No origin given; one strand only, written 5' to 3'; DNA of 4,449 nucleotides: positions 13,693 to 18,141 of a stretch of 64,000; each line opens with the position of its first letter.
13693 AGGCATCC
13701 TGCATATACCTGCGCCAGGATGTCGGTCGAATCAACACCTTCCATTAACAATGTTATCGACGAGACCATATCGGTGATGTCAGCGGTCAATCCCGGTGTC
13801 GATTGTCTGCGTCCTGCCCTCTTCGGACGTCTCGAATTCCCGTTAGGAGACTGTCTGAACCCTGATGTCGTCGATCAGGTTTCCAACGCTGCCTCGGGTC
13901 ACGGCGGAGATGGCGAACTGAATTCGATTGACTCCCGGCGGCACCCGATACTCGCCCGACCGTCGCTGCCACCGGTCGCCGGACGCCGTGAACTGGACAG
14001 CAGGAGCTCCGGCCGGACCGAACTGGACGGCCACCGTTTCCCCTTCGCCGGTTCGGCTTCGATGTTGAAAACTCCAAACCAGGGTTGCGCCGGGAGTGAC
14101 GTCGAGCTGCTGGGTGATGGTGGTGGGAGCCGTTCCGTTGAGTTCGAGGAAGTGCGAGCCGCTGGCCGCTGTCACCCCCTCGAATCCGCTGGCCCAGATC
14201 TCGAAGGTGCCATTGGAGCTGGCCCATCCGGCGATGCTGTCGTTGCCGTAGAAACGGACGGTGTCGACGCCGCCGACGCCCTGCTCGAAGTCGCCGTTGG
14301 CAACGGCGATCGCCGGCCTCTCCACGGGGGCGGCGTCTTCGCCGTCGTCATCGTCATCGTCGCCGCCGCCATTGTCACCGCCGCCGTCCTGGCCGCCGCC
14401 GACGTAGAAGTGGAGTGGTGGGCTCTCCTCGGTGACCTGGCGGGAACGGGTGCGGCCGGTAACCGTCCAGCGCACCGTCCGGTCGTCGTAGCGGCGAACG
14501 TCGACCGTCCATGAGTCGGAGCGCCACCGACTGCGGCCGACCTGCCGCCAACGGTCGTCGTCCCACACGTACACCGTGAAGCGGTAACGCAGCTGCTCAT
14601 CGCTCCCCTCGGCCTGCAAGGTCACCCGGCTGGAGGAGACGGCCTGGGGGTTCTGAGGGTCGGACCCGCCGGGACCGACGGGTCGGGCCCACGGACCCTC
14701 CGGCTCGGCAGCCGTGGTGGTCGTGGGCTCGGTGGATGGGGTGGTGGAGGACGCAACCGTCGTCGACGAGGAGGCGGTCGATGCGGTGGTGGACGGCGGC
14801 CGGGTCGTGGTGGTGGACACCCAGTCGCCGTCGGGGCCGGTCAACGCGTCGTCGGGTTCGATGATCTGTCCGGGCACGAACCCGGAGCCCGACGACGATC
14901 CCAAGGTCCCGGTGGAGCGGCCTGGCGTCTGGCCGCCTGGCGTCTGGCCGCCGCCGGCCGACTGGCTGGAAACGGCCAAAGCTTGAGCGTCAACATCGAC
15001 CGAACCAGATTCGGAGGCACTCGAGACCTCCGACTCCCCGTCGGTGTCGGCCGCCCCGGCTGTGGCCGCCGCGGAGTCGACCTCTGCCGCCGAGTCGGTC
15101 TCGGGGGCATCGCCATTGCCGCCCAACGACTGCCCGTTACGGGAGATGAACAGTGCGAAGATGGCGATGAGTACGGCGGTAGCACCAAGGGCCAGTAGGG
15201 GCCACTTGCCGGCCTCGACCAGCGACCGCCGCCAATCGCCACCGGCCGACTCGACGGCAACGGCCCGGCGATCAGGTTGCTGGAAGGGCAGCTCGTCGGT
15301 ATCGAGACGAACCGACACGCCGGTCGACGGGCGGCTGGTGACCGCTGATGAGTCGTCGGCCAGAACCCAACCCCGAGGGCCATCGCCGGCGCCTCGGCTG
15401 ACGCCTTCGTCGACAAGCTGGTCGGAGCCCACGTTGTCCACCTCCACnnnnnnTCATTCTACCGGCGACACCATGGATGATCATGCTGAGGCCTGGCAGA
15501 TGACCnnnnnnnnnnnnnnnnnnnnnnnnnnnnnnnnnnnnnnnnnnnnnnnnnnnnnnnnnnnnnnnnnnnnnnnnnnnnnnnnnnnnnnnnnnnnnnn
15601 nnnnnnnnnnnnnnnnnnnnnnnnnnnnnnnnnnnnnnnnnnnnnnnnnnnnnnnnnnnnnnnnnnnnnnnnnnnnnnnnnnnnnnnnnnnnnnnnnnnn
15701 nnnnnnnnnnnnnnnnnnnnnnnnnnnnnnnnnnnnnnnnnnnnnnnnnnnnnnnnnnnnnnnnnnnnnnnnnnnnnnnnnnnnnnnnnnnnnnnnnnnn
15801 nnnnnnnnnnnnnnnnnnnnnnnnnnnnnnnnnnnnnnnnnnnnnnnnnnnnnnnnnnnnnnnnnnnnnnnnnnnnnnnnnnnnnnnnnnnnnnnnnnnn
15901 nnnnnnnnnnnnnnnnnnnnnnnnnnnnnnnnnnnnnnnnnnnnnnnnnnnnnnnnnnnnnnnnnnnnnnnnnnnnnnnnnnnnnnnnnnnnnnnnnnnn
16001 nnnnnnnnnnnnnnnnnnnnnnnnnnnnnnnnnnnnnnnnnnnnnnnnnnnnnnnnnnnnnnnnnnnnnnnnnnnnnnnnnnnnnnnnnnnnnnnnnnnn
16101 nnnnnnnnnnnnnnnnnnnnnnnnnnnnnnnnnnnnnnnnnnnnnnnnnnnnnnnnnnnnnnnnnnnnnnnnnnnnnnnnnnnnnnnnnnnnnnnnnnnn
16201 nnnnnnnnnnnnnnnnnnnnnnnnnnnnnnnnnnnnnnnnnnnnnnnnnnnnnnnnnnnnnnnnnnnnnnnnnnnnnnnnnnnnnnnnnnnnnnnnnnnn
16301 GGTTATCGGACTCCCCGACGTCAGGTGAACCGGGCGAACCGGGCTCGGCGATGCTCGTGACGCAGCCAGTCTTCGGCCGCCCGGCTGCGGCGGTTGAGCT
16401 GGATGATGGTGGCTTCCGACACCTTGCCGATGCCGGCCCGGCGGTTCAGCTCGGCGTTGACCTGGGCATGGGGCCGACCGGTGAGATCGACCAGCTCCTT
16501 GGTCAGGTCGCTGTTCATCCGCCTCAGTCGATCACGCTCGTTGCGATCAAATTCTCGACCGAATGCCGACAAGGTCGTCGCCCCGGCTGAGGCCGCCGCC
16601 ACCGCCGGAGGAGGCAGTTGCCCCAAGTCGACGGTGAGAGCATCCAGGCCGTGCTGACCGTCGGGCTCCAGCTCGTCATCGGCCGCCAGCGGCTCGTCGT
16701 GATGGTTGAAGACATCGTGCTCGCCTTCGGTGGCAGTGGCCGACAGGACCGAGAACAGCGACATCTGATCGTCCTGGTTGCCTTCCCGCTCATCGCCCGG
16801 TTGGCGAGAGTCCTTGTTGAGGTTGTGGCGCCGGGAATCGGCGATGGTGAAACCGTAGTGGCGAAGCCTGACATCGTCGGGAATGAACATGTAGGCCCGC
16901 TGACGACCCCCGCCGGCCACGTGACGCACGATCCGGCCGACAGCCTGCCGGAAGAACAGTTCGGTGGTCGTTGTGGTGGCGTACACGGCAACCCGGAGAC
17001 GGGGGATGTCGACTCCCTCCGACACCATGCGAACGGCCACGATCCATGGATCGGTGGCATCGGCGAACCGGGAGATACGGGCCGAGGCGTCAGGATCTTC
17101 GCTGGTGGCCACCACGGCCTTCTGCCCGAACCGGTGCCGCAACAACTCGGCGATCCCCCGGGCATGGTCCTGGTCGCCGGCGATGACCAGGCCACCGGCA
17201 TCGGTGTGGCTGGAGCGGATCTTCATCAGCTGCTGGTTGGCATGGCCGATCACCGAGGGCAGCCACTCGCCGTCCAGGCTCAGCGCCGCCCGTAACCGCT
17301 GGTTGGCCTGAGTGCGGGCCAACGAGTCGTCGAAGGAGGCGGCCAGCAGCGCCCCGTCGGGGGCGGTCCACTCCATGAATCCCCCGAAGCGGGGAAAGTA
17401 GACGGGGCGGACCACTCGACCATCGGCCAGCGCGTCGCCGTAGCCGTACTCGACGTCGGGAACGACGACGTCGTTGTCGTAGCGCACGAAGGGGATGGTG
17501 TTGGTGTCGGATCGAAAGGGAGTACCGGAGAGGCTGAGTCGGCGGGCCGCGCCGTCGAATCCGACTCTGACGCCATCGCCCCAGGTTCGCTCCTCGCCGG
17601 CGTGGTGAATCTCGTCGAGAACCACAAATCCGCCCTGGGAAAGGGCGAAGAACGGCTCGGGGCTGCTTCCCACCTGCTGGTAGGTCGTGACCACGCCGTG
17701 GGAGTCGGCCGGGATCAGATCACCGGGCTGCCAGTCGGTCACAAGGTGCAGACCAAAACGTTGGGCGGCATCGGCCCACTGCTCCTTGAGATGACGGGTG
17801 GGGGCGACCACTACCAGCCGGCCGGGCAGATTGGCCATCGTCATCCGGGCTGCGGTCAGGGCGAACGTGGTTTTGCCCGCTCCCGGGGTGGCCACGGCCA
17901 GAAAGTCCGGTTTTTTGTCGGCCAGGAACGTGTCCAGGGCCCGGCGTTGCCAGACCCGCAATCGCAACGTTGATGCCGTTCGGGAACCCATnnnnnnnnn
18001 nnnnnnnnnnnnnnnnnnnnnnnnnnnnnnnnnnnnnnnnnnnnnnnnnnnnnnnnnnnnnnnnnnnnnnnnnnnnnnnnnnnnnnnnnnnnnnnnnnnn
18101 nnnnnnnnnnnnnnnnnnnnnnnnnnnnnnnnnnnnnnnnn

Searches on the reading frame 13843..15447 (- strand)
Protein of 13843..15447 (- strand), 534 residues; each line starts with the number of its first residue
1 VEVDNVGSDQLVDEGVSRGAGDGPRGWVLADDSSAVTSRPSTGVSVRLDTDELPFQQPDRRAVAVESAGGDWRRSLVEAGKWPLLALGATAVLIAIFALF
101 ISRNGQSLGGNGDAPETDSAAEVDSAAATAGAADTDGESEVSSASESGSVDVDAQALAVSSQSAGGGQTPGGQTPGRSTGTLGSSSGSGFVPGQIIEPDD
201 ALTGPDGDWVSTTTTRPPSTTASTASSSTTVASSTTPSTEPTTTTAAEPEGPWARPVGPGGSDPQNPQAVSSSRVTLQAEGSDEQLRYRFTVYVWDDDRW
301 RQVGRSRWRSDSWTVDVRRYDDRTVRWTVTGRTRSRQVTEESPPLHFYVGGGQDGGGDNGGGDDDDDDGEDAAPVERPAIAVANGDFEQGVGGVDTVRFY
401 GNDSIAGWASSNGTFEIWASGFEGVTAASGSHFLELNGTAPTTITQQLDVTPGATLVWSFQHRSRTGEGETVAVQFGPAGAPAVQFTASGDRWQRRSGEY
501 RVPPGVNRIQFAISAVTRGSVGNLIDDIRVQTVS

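Call 8: search_protein_families(library=pfam, proteins=[window:13843-15447:-], max_evalue=0.01)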
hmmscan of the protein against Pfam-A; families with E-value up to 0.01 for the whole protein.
window:13843-15447:- (534 aa): 1 family
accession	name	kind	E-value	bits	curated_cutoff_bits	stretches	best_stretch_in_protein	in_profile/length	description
PF04862.18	DUF642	-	3.1e-07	30.7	27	1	382-530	3-156/157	Protein of unknown function (DUF642)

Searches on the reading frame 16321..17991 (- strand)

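Call 8: search_protein_families(library=pfam, proteins=[window:16321-17991:-], max_evalue=0.01)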
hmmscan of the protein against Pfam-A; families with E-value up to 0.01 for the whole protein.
window:16321-17991:- (556 aa): 4 families
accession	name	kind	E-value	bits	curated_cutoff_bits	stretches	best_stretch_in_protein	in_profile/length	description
PF04851.21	ResIII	-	2.2e-13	50.9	22.5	1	9-160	2-164/164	Type III restriction enzyme, res subunit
PF00270.35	DEAD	-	8.8e-11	42.3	26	1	15-143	4-140/167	DEAD/DEAH box helicase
PF13604.12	AAA_30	-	0.00013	22.2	27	1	13-75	4-65/191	AAA domain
PF00271.37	Helicase_C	-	0.00016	22.4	23.5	1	268-357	19-109/110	Helicase conserved C-terminal domain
